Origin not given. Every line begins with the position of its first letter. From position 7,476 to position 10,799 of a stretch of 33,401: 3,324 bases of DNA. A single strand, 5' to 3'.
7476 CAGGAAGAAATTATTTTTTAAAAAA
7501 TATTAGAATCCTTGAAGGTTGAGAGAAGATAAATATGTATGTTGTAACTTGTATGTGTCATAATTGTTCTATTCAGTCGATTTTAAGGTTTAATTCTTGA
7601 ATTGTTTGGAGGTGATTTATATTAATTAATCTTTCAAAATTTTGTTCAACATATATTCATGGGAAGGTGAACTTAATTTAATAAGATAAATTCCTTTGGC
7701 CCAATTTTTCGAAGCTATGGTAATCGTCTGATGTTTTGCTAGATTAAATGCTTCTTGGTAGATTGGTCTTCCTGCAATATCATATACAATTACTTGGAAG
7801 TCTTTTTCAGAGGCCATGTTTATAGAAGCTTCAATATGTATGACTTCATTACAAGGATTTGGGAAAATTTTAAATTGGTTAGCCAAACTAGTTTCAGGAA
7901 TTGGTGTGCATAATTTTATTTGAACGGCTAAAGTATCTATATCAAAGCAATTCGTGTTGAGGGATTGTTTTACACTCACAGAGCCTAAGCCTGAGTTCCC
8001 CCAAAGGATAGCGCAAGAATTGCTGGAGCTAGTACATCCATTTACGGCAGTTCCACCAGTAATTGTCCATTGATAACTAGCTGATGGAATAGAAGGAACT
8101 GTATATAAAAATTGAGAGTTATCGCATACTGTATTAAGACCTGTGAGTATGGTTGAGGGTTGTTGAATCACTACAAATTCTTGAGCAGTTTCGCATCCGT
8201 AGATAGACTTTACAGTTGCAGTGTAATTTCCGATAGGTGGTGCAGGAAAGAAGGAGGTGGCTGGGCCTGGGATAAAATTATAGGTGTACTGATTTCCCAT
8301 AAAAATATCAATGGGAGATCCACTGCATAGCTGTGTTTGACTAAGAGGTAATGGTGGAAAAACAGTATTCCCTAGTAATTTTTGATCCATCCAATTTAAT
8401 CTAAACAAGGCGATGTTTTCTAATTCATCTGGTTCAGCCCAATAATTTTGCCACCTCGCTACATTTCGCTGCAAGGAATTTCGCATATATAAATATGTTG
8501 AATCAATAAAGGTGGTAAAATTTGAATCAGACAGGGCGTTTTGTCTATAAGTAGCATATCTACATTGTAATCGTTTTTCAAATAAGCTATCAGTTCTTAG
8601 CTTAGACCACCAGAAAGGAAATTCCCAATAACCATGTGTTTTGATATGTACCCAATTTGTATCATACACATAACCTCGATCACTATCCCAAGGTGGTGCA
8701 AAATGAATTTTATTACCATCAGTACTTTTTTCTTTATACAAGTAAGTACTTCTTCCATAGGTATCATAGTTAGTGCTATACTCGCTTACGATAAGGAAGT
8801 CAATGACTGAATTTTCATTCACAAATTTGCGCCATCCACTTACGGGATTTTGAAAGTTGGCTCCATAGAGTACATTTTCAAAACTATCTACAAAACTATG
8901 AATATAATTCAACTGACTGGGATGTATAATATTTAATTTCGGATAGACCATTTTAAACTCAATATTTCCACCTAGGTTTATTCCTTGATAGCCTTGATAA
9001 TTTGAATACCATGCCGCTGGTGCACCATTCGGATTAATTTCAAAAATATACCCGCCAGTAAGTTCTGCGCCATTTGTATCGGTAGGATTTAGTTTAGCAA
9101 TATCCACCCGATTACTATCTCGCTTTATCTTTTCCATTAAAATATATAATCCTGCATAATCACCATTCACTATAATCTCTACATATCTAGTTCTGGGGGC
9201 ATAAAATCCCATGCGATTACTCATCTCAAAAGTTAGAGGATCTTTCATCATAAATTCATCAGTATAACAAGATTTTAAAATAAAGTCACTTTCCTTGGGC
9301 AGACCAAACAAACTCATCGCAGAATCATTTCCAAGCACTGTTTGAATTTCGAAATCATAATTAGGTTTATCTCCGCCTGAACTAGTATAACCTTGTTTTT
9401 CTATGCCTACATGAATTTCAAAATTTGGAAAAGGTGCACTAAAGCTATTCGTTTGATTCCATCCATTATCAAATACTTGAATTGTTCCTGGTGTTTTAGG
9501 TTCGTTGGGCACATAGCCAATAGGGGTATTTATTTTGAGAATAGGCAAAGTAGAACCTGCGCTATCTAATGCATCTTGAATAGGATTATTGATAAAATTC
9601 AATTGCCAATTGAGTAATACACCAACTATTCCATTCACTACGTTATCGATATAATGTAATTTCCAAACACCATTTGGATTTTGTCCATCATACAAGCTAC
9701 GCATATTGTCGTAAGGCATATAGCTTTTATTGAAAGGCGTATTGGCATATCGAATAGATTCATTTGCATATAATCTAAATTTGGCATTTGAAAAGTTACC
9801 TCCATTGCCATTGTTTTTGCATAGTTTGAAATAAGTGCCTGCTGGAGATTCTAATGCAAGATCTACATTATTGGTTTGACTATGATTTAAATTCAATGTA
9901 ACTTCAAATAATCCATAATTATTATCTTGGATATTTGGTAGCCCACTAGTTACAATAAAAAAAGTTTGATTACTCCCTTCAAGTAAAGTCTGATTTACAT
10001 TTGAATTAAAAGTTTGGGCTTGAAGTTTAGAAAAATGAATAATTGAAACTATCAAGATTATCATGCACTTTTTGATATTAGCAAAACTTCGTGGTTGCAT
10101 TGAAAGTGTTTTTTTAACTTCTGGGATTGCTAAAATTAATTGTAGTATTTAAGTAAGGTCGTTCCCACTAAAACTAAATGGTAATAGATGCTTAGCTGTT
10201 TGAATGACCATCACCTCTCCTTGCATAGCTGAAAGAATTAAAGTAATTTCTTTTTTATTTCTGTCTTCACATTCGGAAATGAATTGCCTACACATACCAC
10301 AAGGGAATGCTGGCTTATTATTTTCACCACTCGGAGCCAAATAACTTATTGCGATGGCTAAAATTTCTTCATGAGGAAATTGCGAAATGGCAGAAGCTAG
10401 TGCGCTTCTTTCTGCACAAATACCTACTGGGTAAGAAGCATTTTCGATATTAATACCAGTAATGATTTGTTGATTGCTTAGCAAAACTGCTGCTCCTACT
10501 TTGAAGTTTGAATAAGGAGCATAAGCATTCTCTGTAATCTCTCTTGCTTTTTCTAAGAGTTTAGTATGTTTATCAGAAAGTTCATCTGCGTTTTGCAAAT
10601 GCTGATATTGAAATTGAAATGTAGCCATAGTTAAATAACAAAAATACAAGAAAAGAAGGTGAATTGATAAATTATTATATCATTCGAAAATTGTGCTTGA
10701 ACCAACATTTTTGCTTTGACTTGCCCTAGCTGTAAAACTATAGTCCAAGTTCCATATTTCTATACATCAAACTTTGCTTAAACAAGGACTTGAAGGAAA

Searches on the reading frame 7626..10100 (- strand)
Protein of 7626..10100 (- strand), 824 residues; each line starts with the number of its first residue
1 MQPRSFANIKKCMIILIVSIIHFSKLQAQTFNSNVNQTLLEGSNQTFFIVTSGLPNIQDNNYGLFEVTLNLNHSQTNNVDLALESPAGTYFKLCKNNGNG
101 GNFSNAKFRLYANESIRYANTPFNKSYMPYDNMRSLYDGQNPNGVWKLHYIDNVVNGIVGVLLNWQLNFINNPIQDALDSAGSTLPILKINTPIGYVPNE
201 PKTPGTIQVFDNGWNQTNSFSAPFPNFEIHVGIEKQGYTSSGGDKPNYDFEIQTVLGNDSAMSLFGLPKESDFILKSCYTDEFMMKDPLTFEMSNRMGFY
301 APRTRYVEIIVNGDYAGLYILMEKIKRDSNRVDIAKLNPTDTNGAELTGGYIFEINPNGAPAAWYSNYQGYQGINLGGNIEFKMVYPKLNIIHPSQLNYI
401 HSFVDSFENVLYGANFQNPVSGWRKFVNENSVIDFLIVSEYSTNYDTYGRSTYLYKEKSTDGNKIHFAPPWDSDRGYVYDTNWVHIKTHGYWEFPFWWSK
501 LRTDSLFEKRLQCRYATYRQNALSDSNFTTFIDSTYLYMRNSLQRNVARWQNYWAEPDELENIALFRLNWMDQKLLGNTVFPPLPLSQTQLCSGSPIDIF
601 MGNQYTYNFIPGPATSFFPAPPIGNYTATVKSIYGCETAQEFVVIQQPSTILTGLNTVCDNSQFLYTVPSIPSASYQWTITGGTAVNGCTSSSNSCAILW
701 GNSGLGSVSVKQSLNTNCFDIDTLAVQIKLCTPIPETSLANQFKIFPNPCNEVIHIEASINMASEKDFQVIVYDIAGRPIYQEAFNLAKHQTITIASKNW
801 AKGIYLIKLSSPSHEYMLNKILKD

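Call 7: search_protein_families(library=pfam, proteins=[window:7626-10100:-], max_evalue=0.001)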
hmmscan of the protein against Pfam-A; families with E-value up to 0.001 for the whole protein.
window:7626-10100:- (824 aa): 4 families
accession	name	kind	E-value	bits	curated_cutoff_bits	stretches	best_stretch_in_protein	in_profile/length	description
PF08757.17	CotH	-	6e-42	144.7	23.8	1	237-569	5-320/322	CotH kinase protein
PF18962.6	Por_Secre_tail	-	3.4e-11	43.7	27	1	745-821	1-73/75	Secretion system C-terminal sorting domain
PF01483.27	P_proprotein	-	6.2e-09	36.3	21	1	65-169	4-86/86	Proprotein convertase P-domain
PF19408.5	PKD_6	-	0.00028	21.6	25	1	651-713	7-69/82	PKD-like domain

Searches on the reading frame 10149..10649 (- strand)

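Call 7: search_protein_families(library=pfam, proteins=[window:10149-10649:-], max_evalue=0.001)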
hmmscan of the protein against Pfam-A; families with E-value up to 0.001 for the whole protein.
window:10149-10649:- (166 aa): 2 families
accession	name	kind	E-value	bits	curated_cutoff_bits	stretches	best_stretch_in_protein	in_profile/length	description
PF00383.29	dCMP_cyt_deam_1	-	2.8e-19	69.3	25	1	27-129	3-95/102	Cytidine and deoxycytidylate deaminase zinc-binding region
PF08211.18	dCMP_cyt_deam_2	-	6.5e-08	33.3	25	1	17-89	32-102/130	Cytidine and deoxycytidylate deaminase zinc-binding region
